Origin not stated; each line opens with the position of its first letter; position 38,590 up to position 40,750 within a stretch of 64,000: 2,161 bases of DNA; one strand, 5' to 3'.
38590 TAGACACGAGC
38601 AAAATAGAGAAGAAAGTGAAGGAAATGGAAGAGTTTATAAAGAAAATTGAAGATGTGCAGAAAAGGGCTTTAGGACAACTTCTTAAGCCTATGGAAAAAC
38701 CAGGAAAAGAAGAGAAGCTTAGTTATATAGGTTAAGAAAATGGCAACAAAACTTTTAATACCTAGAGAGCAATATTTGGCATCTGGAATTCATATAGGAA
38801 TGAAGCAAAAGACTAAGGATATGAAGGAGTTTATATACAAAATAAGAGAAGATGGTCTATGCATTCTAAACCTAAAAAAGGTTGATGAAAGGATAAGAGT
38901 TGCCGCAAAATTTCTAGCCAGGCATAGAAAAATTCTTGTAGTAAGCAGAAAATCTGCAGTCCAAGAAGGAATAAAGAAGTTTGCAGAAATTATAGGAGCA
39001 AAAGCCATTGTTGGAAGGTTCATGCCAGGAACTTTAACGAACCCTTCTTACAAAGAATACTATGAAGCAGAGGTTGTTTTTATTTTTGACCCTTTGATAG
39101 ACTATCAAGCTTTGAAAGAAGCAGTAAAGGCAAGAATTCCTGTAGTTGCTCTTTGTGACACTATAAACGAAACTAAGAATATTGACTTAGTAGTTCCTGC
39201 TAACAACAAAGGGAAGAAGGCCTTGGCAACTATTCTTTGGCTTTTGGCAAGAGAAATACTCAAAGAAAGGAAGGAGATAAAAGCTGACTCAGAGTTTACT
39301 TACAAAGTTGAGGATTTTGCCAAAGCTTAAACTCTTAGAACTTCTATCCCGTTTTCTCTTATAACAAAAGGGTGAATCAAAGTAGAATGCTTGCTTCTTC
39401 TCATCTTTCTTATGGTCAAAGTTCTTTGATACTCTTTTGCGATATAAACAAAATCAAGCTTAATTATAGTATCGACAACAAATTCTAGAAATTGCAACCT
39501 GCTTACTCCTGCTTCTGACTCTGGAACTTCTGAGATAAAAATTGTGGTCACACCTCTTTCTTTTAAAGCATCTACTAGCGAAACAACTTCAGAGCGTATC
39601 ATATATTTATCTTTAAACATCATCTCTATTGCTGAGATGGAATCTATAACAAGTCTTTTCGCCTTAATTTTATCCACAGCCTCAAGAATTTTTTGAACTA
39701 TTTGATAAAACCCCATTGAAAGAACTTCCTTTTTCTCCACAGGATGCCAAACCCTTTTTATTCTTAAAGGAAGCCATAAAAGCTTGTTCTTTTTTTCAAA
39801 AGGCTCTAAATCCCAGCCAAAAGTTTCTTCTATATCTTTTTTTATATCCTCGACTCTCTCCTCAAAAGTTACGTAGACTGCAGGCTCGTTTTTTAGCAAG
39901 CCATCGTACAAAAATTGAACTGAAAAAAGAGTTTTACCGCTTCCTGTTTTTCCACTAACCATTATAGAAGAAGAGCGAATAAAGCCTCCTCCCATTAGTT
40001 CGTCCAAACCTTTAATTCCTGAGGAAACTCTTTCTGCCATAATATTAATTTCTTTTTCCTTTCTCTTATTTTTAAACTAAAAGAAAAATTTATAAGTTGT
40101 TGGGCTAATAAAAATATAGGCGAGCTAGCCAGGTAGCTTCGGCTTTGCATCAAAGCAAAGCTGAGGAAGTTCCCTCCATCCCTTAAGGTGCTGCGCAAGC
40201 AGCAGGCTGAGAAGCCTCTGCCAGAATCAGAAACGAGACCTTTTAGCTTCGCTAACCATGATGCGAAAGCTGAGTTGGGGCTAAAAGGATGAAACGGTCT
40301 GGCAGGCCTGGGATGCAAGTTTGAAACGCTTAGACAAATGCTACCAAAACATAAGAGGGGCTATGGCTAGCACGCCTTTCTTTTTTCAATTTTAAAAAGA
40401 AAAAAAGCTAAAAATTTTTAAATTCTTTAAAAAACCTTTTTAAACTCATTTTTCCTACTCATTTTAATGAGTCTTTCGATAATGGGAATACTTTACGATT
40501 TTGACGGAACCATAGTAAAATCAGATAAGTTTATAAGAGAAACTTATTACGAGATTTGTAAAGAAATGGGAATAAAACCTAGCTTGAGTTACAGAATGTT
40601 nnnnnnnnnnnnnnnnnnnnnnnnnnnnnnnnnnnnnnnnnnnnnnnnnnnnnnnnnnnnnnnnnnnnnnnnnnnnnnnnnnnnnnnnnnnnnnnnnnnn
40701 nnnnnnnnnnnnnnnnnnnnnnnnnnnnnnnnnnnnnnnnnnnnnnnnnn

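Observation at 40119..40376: GC-rich 258-nt noncoding island with RNase P RNA-like P1-P2-P3-CR-I organisation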

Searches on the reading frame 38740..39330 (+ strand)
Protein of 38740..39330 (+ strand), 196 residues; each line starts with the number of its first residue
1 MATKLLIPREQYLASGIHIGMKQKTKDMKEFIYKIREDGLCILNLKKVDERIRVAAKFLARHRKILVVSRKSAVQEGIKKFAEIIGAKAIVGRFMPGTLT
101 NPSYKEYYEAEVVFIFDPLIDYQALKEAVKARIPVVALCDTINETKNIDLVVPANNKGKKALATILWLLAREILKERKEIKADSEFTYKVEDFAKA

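Call 8: find_encoding_contigs(protein=window:38740-39330:+, flank=10000, max_places=6)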
Protein window:38740-39330:+ (196 aa): 7 contigs read that carry it; 4 places shown.
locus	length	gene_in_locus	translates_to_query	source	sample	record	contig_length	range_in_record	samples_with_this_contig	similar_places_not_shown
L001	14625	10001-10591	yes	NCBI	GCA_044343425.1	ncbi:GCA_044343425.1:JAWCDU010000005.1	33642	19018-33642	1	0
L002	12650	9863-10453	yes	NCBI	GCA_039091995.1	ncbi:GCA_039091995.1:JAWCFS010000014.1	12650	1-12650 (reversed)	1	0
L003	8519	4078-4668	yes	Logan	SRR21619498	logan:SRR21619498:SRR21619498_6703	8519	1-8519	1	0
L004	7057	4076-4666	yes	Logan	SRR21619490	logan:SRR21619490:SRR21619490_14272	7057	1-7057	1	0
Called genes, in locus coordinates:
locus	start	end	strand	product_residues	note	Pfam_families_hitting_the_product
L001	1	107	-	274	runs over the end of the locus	PF02811:PHP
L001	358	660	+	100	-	PF05239:PRC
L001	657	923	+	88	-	PF05402:PqqD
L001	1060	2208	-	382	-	PF00091:Tubulin, PF12327:FtsZ_C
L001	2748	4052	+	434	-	PF01336:tRNA_anti-codon, PF00152:tRNA-synt_2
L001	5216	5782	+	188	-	PF06197:DUF998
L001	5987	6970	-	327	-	PF04055:Radical_SAM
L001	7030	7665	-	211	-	PF00483:NTP_transferase, PF12804:NTP_transf_3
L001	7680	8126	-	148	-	-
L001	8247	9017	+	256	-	PF00575:S1, PF07541:EIF_2_alpha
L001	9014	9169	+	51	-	PF04135:Nop10p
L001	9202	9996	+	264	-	PF09754:PAC2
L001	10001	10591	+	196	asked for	PF00318:Ribosomal_S2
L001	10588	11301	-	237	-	PF06745:ATPase, PF23442:DUF7125 (weak), PF07088:GvpD_P-loop (weak)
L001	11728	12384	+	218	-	PF00702:Hydrolase, PF12710:HAD, PF13419:HAD_2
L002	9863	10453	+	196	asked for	PF00318:Ribosomal_S2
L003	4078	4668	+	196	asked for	PF00318:Ribosomal_S2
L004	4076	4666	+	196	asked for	PF00318:Ribosomal_S2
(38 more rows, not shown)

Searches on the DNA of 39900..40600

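Call 5: search_rna_families(source=window, start=39900, end=40600, threshold=evalue, max_evalue=10, show_alignments=0)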
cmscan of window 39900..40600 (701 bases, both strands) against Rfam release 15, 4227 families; matches with E-value up to 10: 14.
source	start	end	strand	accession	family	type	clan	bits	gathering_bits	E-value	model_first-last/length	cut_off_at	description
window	40120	40375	+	RF00373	RNaseP_arch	Gene; ribozyme;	CL00002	135.8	84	6.6e-40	1-288/288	no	Archaeal RNase P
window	40135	40171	+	RF00480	HIV_FE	Cis-reg; frameshift_element;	-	23.4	45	0.61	12-48/52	no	HIV Ribosomal frameshift signal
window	40334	40438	-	RF00515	PyrR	Cis-reg;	-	19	54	5.1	1-115/115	no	PyrR binding site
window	40133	40273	-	RF02411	snoR138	Gene; snRNA; snoRNA; HACA-box;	-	17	44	1.2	1-154/154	no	Small nucleolar RNA snoR138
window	39922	39993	-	RF04295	mir-329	Gene; miRNA;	CL00149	15.8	76.8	2.7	1-80/80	no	mir-329 microRNA precursor family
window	39910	40004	-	RF00742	MIR162_1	Gene; miRNA;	CL00150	15.4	75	2.2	1-112/112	no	MIR162_1 microRNA precursor family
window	40450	40505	-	RF03055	RAGATH-30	Gene; sRNA;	-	14.8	59.5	5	1-59/59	no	RAGATH-30 RNA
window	40452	40476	-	RF02914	DUF805b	Cis-reg;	CL00115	12.9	35.6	1.2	1-35/35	no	DUF805b RNA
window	40295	40468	-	RF02546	LSU_trypano_mito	Gene; rRNA;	CL00112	12.1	60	4.5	1-561/561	no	Trypanosomatid mitochondrial large subunit ribosomal RNA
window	40038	40170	+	RF02933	ARRPOF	Gene; sRNA;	-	11.3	127.2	3.9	1-256/256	no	ARRPOF RNA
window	40363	40422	+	RF02350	psRNA6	Gene; sRNA;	-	10.6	60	1.9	1-333/333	no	Nitrosomonas sRNA psRNA6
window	40509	40583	-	RF02189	ST7-OT4_3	Gene; lncRNA;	-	10.1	50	7.4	227-302/302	no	ST7 overlapping transcript 4 conserved region 3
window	40448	40566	+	RF01259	snR63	Gene; snRNA; snoRNA; CD-box;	CL00061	9.7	50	6.3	1-255/255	no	Small nucleolar RNA snR63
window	40499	40537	+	RF02350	psRNA6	Gene; sRNA;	-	8.7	60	7.9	1-333/333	no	Nitrosomonas sRNA psRNA6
